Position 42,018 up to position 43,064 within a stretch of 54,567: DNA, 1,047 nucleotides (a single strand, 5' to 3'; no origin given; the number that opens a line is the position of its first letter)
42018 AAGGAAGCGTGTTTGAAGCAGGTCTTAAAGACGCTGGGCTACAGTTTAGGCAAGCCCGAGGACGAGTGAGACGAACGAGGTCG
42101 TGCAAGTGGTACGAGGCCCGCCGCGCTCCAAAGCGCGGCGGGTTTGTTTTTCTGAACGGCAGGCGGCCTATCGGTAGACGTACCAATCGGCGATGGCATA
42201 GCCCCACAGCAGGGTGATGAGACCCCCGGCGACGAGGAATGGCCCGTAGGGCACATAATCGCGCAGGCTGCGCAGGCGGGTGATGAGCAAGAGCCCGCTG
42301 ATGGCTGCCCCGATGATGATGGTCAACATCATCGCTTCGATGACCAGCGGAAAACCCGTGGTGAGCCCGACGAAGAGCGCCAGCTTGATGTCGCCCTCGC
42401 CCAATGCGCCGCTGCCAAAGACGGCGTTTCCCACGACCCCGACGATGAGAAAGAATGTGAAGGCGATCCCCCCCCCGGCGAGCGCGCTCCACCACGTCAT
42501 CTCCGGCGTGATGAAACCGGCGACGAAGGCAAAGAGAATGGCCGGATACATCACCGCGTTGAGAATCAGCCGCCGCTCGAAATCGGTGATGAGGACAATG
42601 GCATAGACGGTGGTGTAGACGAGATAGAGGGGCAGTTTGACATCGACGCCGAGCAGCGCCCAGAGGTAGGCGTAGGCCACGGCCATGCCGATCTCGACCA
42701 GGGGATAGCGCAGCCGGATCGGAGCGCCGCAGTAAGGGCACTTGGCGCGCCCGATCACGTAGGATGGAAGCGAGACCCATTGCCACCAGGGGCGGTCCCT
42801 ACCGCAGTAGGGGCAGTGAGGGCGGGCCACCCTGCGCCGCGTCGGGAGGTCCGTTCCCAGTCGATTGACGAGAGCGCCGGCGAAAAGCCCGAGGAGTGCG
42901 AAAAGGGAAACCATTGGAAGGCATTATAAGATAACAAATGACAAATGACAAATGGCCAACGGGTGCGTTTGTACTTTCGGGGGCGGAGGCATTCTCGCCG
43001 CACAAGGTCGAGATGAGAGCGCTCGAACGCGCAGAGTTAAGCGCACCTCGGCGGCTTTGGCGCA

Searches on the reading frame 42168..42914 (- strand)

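Call 47: search_protein_families(library=pfam, proteins=[window:42168-42914:-], max_evalue=0.01)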
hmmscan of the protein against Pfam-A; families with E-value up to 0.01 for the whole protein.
window:42168-42914:- (248 aa): 3 families
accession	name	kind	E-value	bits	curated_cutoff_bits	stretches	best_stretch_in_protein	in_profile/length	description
PF06750.18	A24_N_bact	-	6.5e-15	55.4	23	1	7-85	1-81/84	Bacterial Peptidase A24 N-terminal domain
PF01478.23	Peptidase_A24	-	7e-12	46.2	26.5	1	99-205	2-102/104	Type IV leader peptidase family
PF13248.11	Zn_ribbon_3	-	0.0032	17.3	27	0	58-66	4-12/26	zinc-ribbon domain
